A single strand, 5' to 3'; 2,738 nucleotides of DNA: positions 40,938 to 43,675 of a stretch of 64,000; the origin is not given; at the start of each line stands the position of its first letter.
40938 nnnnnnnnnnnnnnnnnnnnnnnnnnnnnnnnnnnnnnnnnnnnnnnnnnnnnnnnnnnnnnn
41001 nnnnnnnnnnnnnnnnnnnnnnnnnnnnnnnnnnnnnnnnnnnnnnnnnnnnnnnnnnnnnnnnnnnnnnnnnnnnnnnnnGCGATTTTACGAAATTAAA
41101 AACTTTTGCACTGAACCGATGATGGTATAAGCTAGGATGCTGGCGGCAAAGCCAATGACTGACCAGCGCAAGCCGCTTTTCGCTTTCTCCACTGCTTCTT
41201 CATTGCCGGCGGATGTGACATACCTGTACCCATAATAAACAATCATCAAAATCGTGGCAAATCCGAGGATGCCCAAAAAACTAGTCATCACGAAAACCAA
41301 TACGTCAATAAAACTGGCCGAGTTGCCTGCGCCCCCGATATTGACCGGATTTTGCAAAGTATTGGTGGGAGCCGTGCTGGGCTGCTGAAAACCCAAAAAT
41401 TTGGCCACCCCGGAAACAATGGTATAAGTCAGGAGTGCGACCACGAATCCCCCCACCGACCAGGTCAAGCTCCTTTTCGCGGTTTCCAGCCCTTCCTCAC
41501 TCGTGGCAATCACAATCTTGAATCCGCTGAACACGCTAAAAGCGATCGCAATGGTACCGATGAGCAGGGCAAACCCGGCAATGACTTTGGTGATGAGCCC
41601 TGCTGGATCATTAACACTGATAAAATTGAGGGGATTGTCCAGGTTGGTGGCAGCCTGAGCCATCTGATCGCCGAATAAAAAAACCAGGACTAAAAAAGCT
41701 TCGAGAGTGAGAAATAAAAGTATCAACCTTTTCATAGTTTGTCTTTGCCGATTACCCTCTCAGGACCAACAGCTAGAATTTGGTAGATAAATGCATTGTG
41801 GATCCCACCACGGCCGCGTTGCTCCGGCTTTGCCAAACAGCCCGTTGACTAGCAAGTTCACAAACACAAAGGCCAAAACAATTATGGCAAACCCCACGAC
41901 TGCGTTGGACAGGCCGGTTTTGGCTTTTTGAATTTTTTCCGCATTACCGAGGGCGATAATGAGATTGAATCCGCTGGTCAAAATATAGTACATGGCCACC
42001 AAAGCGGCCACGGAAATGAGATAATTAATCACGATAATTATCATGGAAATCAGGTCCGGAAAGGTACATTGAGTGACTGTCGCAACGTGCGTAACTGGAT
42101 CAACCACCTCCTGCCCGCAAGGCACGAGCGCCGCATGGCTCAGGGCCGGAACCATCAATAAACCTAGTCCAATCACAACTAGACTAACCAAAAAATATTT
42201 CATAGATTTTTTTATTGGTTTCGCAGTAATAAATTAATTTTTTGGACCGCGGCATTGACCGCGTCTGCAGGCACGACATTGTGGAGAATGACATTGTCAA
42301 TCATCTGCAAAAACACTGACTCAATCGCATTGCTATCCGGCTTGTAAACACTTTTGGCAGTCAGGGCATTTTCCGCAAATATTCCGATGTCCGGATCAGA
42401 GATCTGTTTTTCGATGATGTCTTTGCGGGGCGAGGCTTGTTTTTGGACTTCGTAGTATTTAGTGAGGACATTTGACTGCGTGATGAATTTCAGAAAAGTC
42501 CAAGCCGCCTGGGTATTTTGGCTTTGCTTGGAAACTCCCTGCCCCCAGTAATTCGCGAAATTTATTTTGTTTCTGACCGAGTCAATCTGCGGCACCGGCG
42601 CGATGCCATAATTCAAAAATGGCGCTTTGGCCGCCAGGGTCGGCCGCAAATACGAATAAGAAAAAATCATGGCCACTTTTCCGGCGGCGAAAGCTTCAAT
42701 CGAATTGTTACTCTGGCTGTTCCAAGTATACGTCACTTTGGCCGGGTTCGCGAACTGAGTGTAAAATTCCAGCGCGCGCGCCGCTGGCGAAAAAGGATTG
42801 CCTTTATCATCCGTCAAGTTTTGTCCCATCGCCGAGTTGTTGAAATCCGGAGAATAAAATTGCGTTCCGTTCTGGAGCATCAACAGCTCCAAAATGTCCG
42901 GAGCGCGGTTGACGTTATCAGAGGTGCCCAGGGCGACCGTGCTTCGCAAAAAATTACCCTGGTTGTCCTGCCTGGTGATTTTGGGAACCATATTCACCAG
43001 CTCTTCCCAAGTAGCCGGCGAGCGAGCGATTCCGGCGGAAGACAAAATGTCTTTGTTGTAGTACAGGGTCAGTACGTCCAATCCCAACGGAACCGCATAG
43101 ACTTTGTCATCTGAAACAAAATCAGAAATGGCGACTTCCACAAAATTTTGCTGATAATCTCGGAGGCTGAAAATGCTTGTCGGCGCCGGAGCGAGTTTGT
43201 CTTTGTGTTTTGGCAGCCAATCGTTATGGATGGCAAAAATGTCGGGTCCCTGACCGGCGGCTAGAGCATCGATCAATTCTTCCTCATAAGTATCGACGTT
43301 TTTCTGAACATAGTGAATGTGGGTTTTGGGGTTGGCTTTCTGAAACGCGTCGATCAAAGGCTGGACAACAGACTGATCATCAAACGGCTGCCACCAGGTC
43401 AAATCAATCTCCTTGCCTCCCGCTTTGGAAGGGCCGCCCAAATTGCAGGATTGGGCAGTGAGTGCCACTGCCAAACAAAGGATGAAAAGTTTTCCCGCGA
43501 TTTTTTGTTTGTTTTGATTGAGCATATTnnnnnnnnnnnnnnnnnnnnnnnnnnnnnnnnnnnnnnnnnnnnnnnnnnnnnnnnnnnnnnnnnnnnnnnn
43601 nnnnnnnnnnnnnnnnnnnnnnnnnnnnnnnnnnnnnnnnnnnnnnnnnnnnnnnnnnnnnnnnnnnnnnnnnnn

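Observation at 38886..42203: Tandem array of seven paralogous VirB2/TrbC-topology 'pilin-like' genes, one of them internally duplicated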

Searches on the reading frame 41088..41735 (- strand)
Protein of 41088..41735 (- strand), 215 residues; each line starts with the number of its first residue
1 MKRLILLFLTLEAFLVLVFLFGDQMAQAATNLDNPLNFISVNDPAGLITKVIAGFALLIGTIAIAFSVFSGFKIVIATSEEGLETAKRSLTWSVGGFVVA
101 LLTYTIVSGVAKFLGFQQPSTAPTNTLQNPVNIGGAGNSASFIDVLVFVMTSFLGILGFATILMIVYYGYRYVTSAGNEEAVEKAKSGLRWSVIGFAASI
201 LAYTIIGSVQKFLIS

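Call 3: search_protein_families(library=pfam, proteins=[window:41088-41735:-], max_evalue=0.1)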
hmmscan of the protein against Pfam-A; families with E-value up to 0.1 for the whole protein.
window:41088-41735:- (215 aa): 5 families
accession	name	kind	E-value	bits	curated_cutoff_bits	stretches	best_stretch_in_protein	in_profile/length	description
PF18895.5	T4SS_pilin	-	4.7e-14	52.7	26.6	2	151-207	14-69/71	Type IV secretion system pilin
PF06979.18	TMEM70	-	0.043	14.2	22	1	112-175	25-82/157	TMEM70/TMEM186/TMEM223 protein family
PF23714.1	Rv3627c_N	-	0.061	13.7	27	0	88-122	7-40/58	Carboxypeptidase Rv3627c-like, N-terminal domain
PF02116.20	STE2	-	0.063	13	27.2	0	146-206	147-207/280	Fungal pheromone mating factor STE2 GPCR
PF10066.14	DUF2304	-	0.08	13.6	25.5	1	61-120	4-64/106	Uncharacterized conserved protein (DUF2304)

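Call 4: search_protein_families(library=ncbifam, proteins=[window:41088-41735:-], max_evalue=0.1)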
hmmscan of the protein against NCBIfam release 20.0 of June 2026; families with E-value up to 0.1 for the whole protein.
window:41088-41735:- (215 aa): 3 families
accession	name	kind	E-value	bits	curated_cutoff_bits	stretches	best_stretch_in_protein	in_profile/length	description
NF045849.1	ICE_MMCAP2_0565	equivalog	1.6e-16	59.7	40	2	149-211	16-78/80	Mbov_0395 family pilin-like conjugal transfer protein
NF011602.0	PRK15028.1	equivalog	0.0026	17.2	681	1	46-169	159-285/378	cytochrome d ubiquinol oxidase subunit II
TIGR00909.1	2A0306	subfamily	0.0076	15.2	556.8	1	53-170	192-301/429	amino acid transporter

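Call 17: find_encoding_contigs(protein=window:41088-41735:-, flank=10000, max_places=6)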
Protein window:41088-41735:- (215 aa): 13 contigs read that carry it; 6 places shown.
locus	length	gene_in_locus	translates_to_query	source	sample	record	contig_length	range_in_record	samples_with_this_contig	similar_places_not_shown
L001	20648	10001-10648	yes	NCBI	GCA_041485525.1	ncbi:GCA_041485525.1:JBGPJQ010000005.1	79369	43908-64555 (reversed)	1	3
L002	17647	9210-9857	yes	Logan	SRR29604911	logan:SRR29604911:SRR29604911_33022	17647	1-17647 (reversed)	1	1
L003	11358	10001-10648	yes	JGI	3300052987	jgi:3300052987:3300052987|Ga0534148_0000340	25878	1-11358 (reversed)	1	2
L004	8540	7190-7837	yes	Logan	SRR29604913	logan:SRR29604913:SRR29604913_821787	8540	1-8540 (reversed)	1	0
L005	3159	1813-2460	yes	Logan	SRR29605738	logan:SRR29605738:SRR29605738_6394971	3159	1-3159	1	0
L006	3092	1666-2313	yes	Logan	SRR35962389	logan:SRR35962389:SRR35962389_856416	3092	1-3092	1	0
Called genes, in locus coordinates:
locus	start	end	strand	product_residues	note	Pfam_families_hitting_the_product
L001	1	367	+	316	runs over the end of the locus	PF12844:HTH_19 (weak), PF13413:HTH_25, PF13464:RodZ_C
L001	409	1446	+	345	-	PF00154:RecA_N, PF08423:Rad51, PF06745:ATPase (faint), PF27531:MT3502_N (weak), PF02283:CobU (weak), PF21096:RecA_C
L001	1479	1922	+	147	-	-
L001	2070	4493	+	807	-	PF00929:RNase_T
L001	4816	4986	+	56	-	-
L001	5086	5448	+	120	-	-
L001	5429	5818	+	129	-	PF01252:Peptidase_A8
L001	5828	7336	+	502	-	PF13541:ChlI, PF00158:Sigma54_activat (faint), PF00493:MCM (faint), PF01078:Mg_chelatase, PF07728:AAA_5 (weak), PF13335:Mg_chelatase_C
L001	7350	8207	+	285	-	PF00483:NTP_transferase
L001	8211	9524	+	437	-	PF01547:SBP_bac_1, PF13416:SBP_bac_8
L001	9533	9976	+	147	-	PF18895:T4SS_pilin (weak)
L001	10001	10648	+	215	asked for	PF18895:T4SS_pilin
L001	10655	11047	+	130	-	PF04956:TrbC (weak), PF18895:T4SS_pilin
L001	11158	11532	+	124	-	PF18895:T4SS_pilin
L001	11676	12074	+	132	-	PF18895:T4SS_pilin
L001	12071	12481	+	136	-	PF18895:T4SS_pilin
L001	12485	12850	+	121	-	PF18895:T4SS_pilin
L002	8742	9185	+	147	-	PF18895:T4SS_pilin (weak)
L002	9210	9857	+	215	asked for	PF18895:T4SS_pilin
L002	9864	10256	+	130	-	PF04956:TrbC (weak), PF18895:T4SS_pilin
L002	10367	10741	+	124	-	PF18895:T4SS_pilin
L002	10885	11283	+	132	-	PF18895:T4SS_pilin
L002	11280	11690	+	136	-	PF18895:T4SS_pilin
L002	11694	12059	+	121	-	PF18895:T4SS_pilin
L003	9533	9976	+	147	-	PF18895:T4SS_pilin (weak)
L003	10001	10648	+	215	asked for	PF18895:T4SS_pilin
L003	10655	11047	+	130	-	PF04956:TrbC (weak), PF18895:T4SS_pilin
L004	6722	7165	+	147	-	PF18895:T4SS_pilin (weak)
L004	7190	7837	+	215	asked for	PF18895:T4SS_pilin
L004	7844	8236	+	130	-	PF04956:TrbC (weak), PF18895:T4SS_pilin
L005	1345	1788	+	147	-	PF18895:T4SS_pilin (weak)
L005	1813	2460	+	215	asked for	PF18895:T4SS_pilin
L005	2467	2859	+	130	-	PF04956:TrbC (weak), PF18895:T4SS_pilin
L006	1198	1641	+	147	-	PF18895:T4SS_pilin (weak)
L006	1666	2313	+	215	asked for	PF18895:T4SS_pilin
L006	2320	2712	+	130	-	PF04956:TrbC (weak), PF18895:T4SS_pilin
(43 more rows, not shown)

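Call 41: find_homologous_proteins(query=window:41091-41735:-, max_evalue=0.00001)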
Query window:41091-41735:- (215 aa): 43 proteins with E <= 0.00001 among 964 candidates.
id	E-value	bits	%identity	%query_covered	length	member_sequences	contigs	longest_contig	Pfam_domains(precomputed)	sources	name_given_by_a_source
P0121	4.2e-127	440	100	100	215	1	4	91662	PF18895.6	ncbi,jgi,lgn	jgi:uncharacterized membrane protein YjfL (UPF0719 family)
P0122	1.4e-67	245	53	100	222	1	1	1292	PF18895.6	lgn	-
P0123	4.2e-67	244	61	99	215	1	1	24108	PF18895.6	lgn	-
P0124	6.7e-67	243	59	98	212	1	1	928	PF18895.6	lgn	-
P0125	1.1e-65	239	57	100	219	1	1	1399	PF18895.6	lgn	-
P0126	6.5e-63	230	54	100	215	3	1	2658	PF18895.6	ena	-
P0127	1.2e-62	229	52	94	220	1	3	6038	PF18895.6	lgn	-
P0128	7.5e-62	227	59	88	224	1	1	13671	PF18895.6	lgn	-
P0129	1.4e-60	223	54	100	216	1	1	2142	PF18895.6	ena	-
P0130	4.6e-60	221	54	100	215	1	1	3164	PF18895.6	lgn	-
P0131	6.5e-59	217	49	99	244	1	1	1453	PF18895.6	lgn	-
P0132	7.1e-59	217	52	94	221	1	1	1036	PF18895.6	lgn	-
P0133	9.0e-59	217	52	98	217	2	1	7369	PF18895.6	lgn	-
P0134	1.8e-58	216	48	99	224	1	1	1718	PF18895.6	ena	-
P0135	1.6e-56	209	46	100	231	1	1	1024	PF18895.6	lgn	-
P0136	3.3e-56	208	57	87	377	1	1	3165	PF18895.6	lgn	-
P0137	5.3e-56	208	54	86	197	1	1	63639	PF18895.6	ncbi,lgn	-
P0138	6.7e-56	207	52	89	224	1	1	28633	PF18895.6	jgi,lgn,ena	-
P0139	4.8e-55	205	50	98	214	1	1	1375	PF18895.6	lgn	-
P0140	5.4e-55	204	52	86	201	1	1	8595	PF18895.6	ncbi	-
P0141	6.2e-54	201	50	87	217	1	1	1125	PF18895.6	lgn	-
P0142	6.6e-54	201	52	90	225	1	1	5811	PF18895.6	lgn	-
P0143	9.6e-54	200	53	86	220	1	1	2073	PF18895.6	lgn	-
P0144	1.0e-53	200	51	86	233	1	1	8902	PF18895.6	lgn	-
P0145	1.1e-53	200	50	100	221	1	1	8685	PF18895.6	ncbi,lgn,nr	ncbi:MAG: hypothetical protein U1C57_01345 [Candidatus Doudnabacteria bacterium]|nr:hypothetical pro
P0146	3.4e-53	199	52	86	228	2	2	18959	PF18895.6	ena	-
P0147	5.5e-53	198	48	100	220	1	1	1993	PF18895.6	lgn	-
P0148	1.5e-52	196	46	98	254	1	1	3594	PF18895.6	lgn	-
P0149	1.6e-52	196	50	99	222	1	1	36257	PF18895.6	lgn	-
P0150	1.8e-52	196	57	80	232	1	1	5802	PF18895.6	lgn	-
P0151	2.2e-52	196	51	88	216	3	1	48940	PF18895.6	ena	-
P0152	7.9e-52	194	54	85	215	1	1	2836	PF18895.6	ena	-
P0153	1.9e-51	193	51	87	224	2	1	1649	PF18895.6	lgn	-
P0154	2.1e-51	193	50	87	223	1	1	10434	PF18895.6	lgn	-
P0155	6.5e-51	191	47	100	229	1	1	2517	PF18895.6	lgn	-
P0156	4.0e-50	189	47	89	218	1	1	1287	PF18895.6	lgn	-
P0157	2.7e-49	186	45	100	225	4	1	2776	PF18895.6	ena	-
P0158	2.8e-48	183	48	85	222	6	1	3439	PF18895.6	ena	-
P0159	3.9e-48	182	48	100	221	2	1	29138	PF18895.6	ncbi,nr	ncbi:MAG: hypothetical protein Q8P75_02345 [bacterium]|nr:hypothetical protein [bacterium]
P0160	1.8e-27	115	42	79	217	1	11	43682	PF18895.6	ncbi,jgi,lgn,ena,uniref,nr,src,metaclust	ncbi:MAG: hypothetical protein A2722_02290 [Candidatus Doudnabacteria bacterium RIFCSPHIGHO2_01_FULL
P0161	9.6e-19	86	41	56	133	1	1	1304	PF18895.6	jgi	jgi:hypothetical protein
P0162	8.0e-12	64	58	19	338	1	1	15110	PF18895.6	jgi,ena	-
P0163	6.2e-8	51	27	95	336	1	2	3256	PF18895.6,PF04956.19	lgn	-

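Call 56: search_protein_representatives(protein=window:41091-41735:-)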
Query: 215 residues. Proteins with E-value up to 0.001 (for the whole library): 6777; up to 1e-10: 197; up to 1e-30: 17. The best 150 are listed.
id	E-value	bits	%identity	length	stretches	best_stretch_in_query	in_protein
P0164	1.7e-61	224.0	58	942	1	14-214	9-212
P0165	1.6e-60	220.8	46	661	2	25-213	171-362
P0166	2.2e-60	220.4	49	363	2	26-214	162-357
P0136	1.0e-56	208.4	56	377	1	27-214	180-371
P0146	1.1e-53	198.5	53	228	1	29-213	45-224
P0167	3.3e-52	193.7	51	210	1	2-213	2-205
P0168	7.2e-49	182.8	47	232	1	1-214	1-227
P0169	6.8e-47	176.3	33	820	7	45-209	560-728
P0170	2.4e-46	174.6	45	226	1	1-214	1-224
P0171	2.3e-45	171.3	46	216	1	6-214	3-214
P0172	1.9e-43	165.1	50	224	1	2-214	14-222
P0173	1.3e-42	162.3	44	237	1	1-210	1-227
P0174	2.8e-40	154.7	49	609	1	31-214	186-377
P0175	1.0e-37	146.4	34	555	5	46-213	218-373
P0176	4.0e-37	144.4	30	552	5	48-207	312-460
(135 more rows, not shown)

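Call 60: predict_structure(alignment_id=A4)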
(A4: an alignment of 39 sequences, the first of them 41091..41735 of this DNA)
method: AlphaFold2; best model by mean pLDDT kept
length: 215 residues; sequences in the alignment: 39
mean_pLDDT: 80.8   pTM: 0.49
mean pLDDT of the five models: 80.8, 76.8, 73.7, 67.8, 64.2
residues with pLDDT >= 90: 67; 70-90: 101; 50-70: 46; < 50: 1
segments of 3 or more residues with pLDDT < 50: none
pLDDT, mean of each block of 10 residues (from residue 1): 91 90 59 74 73 79 86 92 91 83 75 66 61 64 75 85 95 92 95 93 84 70
secondary structure, 60 per line:
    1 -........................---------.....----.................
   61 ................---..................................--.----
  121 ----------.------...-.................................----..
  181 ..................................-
elements in order: H2-25 H35-39 H44-76 H80-113 H142-174 H179-214

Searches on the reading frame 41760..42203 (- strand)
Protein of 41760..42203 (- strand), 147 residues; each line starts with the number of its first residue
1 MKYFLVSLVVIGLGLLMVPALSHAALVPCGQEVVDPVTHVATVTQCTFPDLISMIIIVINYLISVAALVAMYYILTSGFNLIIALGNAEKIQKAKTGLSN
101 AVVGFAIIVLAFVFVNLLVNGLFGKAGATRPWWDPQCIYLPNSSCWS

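Call 3: search_protein_families(library=pfam, proteins=[window:41760-42203:-], max_evalue=0.1)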
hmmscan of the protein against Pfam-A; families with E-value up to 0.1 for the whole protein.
window:41760-42203:- (147 aa): 1 family
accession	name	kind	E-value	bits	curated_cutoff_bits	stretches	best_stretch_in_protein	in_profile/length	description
PF18895.5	T4SS_pilin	-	6.4e-06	26.6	26.6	1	60-118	14-71/71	Type IV secretion system pilin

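Call 4: search_protein_families(library=ncbifam, proteins=[window:41760-42203:-], max_evalue=0.1)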
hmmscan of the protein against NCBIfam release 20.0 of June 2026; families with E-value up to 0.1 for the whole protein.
window:41760-42203:- (147 aa): 2 families
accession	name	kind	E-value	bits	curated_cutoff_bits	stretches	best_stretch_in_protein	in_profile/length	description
NF007177.0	PRK09609.1-1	equivalog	0.00035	20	524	1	54-125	172-243/340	hypothetical protein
NF045849.1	ICE_MMCAP2_0565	equivalog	0.00047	19.8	40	1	52-118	10-76/80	Mbov_0395 family pilin-like conjugal transfer protein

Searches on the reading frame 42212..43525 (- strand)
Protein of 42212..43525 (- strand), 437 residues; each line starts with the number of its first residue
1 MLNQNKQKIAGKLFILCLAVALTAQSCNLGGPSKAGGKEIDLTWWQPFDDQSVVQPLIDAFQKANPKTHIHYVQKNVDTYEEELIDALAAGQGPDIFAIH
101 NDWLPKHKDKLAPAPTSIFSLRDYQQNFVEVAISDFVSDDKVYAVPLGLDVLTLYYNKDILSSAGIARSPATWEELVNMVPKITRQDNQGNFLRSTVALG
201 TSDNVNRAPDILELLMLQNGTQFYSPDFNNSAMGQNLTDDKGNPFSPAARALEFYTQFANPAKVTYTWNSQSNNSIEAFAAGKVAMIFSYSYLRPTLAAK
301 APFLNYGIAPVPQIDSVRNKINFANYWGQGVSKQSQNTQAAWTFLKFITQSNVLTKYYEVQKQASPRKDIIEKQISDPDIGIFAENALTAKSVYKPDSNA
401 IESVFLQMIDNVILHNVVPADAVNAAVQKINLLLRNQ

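Call 3: search_protein_families(library=pfam, proteins=[window:42212-43525:-], max_evalue=0.1)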
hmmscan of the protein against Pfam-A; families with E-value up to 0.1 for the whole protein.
window:42212-43525:- (437 aa): 3 families
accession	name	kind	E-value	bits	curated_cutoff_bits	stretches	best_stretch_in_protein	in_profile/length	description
PF13416.11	SBP_bac_8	-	6.5e-33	115.1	27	1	57-372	2-267/279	Bacterial extracellular solute-binding protein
PF01547.30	SBP_bac_1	-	3.6e-32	113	26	1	51-349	7-301/307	Bacterial extracellular solute-binding protein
PF24464.1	Ig_F54D1_6_2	-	0.00053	20.2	27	0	235-274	60-99/159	F54D1.6, Ig-like domain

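Call 95: search_solved_structures(query=window:42215-43525:-, max_evalue=0.00001)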
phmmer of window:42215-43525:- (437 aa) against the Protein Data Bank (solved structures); distinct sequences matched with E-value up to 0.00001: 74 (the best 60 are shown).
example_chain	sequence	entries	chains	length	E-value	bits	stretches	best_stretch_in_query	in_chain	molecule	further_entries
3uor_A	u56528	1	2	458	1.2e-16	63.9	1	41-186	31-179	ABC transporter sugar binding protein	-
6dts_A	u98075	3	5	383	2.7e-16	62.8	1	42-432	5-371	maltose-binding protein MalE2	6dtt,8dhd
2fnc_A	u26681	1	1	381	3.1e-16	62.5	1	42-432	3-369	maltose ABC transporter, periplasmic maltose-binding protein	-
8art_A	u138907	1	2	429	4.4e-16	62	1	16-187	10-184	Putative secreted maltose-binding protein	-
3jzj_A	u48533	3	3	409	7.1e-16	61.4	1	42-194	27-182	Acarbose/maltose binding protein GacH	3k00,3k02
3k01_A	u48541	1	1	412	8.5e-16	61.1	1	42-194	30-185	Acarbose/maltose binding protein GacH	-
1eu8_A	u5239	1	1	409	3.1e-15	59.2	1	57-358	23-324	TREHALOSE/MALTOSE BINDING PROTEIN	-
5ci5_A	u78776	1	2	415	4.1e-15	58.8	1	76-434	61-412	Extracellular solute-binding protein family 1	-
2gha_A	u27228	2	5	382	5.1e-15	58.5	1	42-185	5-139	maltose ABC transporter, periplasmic maltose-binding protein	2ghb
6dtu_A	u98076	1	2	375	5.2e-15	58.5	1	42-185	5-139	maltose-binding protein MalE1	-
4r9f_A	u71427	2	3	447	2.7e-14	56.1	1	6-350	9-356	MBP1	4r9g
3quf_A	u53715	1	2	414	2.1e-12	49.9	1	30-187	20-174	Extracellular solute-binding protein, family 1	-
4qrz_A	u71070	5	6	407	2.3e-12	49.8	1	38-186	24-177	ABC-TYPE SUGAR TRANSPORTER | ABC transporter, substrate binding protein (Sugar)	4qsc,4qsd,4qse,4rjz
5z6b_A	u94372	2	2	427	5.6e-12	48.5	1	16-178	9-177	Putative ABC transporter substrate-binding protein YesO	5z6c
4ry1_A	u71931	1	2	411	1.6e-11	47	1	39-204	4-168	Periplasmic solute binding protein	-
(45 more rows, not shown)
